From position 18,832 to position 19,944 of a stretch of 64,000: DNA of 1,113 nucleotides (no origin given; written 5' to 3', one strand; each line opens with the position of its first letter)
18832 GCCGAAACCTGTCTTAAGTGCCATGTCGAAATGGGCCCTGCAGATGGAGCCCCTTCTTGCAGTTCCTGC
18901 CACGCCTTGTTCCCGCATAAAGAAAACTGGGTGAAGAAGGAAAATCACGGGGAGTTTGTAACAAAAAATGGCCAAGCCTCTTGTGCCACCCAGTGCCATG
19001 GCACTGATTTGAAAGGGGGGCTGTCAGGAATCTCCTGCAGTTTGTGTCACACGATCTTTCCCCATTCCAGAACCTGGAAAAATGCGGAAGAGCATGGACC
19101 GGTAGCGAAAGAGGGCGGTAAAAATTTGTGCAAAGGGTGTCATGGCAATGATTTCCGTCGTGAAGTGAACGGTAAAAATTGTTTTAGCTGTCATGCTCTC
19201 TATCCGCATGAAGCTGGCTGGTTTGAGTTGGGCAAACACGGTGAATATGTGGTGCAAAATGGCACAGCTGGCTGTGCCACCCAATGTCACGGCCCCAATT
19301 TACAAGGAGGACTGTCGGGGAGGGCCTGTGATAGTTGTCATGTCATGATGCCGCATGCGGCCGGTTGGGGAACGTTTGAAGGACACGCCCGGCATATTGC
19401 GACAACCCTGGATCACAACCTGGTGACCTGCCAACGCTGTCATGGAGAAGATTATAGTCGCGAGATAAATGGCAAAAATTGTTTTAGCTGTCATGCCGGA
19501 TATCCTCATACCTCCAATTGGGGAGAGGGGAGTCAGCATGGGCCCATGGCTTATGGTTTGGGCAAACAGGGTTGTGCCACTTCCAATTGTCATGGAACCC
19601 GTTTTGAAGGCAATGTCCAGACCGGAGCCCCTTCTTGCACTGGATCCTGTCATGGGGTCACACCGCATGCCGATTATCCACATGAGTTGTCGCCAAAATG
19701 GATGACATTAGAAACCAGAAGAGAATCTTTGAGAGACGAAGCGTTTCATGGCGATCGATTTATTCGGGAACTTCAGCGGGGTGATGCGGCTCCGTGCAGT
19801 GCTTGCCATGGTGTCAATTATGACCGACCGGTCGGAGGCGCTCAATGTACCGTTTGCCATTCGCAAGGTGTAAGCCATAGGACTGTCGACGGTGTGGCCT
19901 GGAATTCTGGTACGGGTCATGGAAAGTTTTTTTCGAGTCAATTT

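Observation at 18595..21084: Giant cytochrome built from exact 300-nt tandem units with a CxxCH-xx-(F/Y/M)PH module and non-canonical heme motifs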

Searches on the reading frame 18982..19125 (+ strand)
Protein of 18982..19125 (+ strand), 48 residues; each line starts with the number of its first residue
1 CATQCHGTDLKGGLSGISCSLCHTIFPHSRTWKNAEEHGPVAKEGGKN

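Call 49: search_solved_structures(query=A4, max_evalue=10, show_alignments=4)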
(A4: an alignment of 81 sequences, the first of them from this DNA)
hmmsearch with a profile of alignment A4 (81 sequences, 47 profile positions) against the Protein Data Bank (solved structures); distinct sequences matched with E-value up to 10: 82 (the best 60 are shown).
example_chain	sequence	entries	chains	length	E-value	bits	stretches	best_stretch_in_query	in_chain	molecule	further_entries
8e5g_A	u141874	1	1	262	0.001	21.9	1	11-34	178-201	c-type cytochrome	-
2fwt_A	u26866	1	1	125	0.011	18.7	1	14-26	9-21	DHC, diheme cytochrome c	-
2fw5_A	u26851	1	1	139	0.013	18.4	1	14-26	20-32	DHC, diheme cytochrome c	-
3u99_A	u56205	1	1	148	0.022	17.7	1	12-26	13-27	Diheme cytochrome c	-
1wev_A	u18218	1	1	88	0.06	16.3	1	1-25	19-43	RIKEN cDNA 1110020M19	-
1oah_A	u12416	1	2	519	0.075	16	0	10-25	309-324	CYTOCHROME C NITRITE REDUCTASE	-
1bvb_A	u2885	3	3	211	0.095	15.6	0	15-24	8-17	CYTOCHROME C-554 | CYTOCHROME C554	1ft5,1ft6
1m1p_A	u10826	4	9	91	0.12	15.3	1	1-23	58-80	Small tetraheme cytochrome c | Periplasmic tetraheme cytochrome c CctA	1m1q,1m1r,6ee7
1qdb_A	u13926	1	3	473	0.12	15.3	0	12-25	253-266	CYTOCHROME C NITRITE REDUCTASE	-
2k3v_A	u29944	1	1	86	0.15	15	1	1-23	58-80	Tetraheme cytochrome c-type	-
1z1n_X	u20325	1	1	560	0.15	15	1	1-23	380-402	sixteen heme cytochrome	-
1h31_A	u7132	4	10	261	0.16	14.9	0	15-25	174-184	DIHEME CYTOCHROME C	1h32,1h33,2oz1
1eys_C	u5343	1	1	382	0.19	14.7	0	12-26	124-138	PHOTOSYNTHETIC REACTION CENTER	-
6hr0_A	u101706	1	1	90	0.24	14.3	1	1-23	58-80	Cytochrome C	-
7rh5_O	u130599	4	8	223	0.28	14.2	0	1-12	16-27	Cytochrome bc1 complex cytochrome c subunit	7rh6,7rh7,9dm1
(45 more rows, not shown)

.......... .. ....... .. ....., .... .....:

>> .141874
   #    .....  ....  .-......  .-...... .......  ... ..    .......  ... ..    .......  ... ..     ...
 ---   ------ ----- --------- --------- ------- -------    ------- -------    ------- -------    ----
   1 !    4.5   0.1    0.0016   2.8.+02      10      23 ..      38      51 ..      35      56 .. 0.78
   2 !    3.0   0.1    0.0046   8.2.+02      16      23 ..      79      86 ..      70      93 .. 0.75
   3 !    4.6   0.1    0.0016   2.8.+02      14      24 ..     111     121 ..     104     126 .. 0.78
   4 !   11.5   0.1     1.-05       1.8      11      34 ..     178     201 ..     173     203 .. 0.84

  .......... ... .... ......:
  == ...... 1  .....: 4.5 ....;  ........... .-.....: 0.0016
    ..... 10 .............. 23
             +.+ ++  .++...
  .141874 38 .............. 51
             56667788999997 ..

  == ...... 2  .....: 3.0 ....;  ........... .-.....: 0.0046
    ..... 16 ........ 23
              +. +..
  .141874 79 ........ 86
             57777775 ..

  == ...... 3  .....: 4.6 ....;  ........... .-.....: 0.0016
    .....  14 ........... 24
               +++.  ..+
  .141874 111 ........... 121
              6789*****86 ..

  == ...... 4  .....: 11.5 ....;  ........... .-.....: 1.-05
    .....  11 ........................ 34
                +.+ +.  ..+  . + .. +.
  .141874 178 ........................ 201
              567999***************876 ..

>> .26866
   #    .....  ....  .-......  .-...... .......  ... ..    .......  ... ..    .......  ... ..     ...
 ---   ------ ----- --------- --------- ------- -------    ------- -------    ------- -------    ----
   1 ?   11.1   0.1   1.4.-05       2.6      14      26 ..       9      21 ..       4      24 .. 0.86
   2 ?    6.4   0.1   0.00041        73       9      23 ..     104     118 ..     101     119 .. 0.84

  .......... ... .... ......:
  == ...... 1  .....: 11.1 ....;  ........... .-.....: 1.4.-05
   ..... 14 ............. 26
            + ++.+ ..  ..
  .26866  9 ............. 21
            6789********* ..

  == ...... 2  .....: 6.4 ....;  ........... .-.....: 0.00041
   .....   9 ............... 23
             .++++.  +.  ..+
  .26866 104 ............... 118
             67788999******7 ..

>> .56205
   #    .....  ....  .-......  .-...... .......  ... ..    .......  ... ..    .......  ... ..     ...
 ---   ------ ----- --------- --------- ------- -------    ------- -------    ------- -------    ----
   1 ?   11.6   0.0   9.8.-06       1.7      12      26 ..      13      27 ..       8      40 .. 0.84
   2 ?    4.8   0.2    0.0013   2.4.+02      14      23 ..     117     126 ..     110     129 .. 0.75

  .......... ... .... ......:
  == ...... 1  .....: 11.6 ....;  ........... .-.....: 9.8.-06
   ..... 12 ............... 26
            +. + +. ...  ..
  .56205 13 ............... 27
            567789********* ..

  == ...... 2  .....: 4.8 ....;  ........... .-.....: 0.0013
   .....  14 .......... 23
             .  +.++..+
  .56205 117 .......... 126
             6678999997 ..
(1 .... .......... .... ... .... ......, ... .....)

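Call 50: find_homologous_proteins(query=A4, max_evalue=0.001)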
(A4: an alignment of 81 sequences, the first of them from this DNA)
Query A4 (81 sequences): 25 candidates shared short words with the query, none scored E <= 0.001.

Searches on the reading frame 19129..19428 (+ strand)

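Call 39: search_protein_families(library=ncbifam, proteins=[window:19129-19428:+], max_evalue=10)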
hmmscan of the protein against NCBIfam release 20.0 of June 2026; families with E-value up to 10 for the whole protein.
seq(100 aa): 3 families
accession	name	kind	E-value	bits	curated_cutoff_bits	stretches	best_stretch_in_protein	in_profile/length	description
TIGR03153.1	cytochr_NrfH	equivalog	0.0004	20.5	134.2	2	65-88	29-51/138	cytochrome c nitrite reductase small subunit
TIGR01905.1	paired_CXXCH_1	subfamily_domain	1.2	9.1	25.2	2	13-23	4-14/41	doubled CXXCH domain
TIGR01904.2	GSu_C4xC__C2xCH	domain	1.5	8.6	27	1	1-8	52-59/73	CxxxxCH/CxxCH domain c-type cytochrome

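Call 40: search_protein_families(library=pfam, proteins=[window:19129-19428:+], max_evalue=10)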
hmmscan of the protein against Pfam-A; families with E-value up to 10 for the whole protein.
seq(100 aa): 8 families
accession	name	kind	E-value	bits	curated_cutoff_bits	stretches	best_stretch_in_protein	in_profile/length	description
PF14537.11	Cytochrom_c3_2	-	0.0046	17.8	25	1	1-71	9-78/79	Cytochrome c3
PF14522.11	Cytochrome_C7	-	0.051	13.8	24.8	2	1-22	44-66/67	Cytochrome c7 and related cytochrome c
PF23541.1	CRF-BP_C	-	0.17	12.7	25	1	16-88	19-88/123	Corticotropin-releasing factor binding protein C-terminal domain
PF23475.1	zf-Tbcl_FmdE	-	0.75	9.8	23.2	0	17-30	9-22/35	FmdE treble clef zinc finger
PF02085.21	Cytochrom_CIII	-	0.96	10.3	22.9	0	48-75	32-57/101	Class III cytochrome C family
PF09086.16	DUF1924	-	1.2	9.9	22.5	0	65-80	27-42/96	Domain of unknown function (DUF1924)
PF09699.15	Paired_CXXCH_1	-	6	7.1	20.6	0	64-76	6-16/41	Doubled CXXCH motif (Paired_CXXCH_1)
PF22113.1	Mtrc-MtrF_II-IV_dom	-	6.4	6.7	30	0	1-23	9-36/176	Outer membrane cytochrome MtrC/MtrF-like, domains II/IV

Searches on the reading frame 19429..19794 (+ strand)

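Call 39: search_protein_families(library=ncbifam, proteins=[window:19429-19794:+], max_evalue=10)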
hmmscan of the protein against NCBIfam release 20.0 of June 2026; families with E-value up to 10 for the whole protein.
seq(122 aa): 1 family
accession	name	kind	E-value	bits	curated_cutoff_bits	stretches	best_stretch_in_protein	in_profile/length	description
NF040886.1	cyt_C_like_Sec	equivalog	0.8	8.2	250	1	17-84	156-221/423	multiheme c-type cytochrome (seleno)protein ExtKL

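Call 40: search_protein_families(library=pfam, proteins=[window:19429-19794:+], max_evalue=10)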
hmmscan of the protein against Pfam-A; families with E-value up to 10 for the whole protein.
seq(122 aa): 4 families
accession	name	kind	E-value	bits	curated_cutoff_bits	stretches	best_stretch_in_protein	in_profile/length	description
PF14537.11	Cytochrom_c3_2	-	0.01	16.7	25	1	1-75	9-78/79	Cytochrome c3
PF14522.11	Cytochrome_C7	-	0.3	11.4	24.8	2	14-75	12-66/67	Cytochrome c7 and related cytochrome c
PF02420.20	AFP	-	1.1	10.3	36.5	1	13-22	3-12/12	Insect antifreeze protein repeat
PF02085.21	Cytochrom_CIII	-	1.9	9.3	22.9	1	1-75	33-101/101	Class III cytochrome C family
